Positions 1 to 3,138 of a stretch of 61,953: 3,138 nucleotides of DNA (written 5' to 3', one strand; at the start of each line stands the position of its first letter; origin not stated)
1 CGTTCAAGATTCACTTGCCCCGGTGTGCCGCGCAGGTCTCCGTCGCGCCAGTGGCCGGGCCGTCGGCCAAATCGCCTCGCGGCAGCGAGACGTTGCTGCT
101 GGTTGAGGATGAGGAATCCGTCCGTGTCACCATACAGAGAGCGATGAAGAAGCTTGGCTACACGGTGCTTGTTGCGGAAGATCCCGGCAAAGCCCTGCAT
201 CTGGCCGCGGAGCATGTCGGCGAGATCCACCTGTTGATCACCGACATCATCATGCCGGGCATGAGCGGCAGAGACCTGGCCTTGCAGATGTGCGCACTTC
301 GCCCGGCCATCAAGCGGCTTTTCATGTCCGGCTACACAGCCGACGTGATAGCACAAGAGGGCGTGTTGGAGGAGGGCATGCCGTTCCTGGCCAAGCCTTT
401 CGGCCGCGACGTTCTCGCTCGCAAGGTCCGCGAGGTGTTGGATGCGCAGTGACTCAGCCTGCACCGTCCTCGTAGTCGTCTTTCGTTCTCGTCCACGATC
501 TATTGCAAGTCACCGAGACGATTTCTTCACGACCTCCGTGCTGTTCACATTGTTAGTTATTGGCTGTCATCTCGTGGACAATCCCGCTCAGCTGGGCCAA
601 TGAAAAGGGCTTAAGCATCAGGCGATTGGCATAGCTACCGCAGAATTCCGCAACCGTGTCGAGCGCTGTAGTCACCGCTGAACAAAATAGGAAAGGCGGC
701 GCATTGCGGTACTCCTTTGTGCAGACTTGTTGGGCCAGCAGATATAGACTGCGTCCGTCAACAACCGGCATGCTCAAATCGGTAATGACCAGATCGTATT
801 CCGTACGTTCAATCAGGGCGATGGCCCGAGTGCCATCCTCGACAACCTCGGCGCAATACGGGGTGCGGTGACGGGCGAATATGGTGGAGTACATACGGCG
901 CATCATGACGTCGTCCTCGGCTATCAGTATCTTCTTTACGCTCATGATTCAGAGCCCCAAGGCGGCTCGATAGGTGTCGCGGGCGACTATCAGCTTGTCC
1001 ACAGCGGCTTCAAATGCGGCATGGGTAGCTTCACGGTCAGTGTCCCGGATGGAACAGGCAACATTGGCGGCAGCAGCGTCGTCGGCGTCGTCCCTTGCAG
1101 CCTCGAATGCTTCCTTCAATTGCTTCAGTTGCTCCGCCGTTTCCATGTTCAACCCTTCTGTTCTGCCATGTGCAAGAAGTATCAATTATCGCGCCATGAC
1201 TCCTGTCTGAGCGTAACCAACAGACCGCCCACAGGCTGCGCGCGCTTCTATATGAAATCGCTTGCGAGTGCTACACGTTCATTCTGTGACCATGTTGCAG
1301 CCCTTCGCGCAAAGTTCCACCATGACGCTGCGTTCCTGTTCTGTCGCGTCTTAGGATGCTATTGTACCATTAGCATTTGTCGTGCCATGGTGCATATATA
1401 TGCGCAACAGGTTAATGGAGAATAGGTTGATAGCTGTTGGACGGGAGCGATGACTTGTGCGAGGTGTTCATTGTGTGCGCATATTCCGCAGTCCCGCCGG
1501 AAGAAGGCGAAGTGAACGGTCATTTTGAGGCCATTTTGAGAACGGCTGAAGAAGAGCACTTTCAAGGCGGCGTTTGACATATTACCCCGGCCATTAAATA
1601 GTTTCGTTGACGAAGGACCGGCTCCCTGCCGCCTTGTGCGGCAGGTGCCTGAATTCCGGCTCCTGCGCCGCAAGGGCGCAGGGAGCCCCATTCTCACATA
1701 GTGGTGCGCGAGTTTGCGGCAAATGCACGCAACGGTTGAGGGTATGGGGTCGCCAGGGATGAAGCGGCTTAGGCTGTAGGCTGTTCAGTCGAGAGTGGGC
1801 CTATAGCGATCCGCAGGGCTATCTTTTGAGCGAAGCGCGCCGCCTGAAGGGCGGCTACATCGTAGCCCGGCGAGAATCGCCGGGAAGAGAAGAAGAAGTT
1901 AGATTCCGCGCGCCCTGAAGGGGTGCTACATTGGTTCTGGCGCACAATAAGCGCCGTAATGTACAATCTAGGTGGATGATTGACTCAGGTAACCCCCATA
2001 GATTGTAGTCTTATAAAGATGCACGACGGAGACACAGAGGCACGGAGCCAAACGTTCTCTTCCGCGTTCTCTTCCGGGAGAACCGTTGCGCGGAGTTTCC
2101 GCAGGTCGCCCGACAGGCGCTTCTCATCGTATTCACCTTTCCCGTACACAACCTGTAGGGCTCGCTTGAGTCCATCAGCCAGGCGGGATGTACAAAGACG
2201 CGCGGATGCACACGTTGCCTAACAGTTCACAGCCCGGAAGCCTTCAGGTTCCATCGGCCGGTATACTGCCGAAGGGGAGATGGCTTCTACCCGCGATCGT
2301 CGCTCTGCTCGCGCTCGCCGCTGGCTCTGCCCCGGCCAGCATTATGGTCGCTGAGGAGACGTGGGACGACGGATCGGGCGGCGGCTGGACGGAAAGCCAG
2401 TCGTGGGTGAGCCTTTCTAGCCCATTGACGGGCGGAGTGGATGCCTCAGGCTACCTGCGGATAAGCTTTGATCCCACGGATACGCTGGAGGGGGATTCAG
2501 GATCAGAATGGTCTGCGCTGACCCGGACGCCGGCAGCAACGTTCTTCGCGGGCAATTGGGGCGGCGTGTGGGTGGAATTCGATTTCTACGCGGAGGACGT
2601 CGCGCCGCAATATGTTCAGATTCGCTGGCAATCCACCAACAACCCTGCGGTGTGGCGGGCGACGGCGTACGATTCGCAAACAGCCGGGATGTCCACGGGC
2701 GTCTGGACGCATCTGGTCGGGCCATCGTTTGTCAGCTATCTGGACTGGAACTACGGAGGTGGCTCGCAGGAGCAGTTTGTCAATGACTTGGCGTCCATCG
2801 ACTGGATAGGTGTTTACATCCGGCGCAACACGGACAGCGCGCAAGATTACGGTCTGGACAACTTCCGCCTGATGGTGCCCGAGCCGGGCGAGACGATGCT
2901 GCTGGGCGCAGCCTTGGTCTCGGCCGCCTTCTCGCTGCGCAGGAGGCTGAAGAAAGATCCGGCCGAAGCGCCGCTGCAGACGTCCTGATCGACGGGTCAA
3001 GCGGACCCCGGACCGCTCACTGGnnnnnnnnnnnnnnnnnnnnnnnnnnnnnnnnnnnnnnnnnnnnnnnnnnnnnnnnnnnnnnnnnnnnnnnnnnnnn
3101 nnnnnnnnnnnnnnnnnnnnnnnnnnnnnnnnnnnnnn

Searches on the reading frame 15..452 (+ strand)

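Call 62: search_protein_families(library=pfam, proteins=[window:15-452:+], max_evalue=0.0001)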
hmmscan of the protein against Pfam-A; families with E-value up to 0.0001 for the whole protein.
window:15-452:+ (145 aa): 1 family
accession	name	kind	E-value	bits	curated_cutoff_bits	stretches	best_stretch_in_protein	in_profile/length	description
PF00072.30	Response_reg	-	4.8e-17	62.6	30.2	1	28-138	2-110/111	Response regulator receiver domain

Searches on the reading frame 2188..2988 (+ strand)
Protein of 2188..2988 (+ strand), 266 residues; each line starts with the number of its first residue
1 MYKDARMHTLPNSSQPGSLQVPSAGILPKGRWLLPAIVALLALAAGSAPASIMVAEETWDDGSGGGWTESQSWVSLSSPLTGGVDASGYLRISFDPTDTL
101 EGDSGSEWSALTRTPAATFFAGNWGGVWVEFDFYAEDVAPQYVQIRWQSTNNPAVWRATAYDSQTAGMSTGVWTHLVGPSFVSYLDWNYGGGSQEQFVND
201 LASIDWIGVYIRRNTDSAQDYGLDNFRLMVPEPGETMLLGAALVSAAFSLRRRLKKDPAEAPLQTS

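Call 57: find_encoding_contigs(protein=window:2188-2988:+, flank=10000, max_places=1)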
Protein window:2188-2988:+ (266 aa): 2 contigs read that carry it; 1 place shown.
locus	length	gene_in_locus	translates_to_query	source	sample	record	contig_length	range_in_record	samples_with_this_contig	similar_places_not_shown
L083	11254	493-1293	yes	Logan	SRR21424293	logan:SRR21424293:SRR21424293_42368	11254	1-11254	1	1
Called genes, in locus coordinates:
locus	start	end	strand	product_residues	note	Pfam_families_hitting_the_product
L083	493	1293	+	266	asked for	-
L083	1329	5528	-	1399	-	PF09721:Exosortase_EpsH, PF13428:TPR_14 (faint), PF14559:TPR_19 (faint)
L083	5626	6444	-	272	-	PF01435:Peptidase_M48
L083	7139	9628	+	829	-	PF00343:Phosphorylase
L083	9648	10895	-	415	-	PF08668:HDOD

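Call 61: search_protein_families(library=pfam, proteins=[window:2188-2988:+], max_evalue=0.0001)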
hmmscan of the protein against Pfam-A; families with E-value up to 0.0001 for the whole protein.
window:2188-2988:+ (266 aa): 0 families
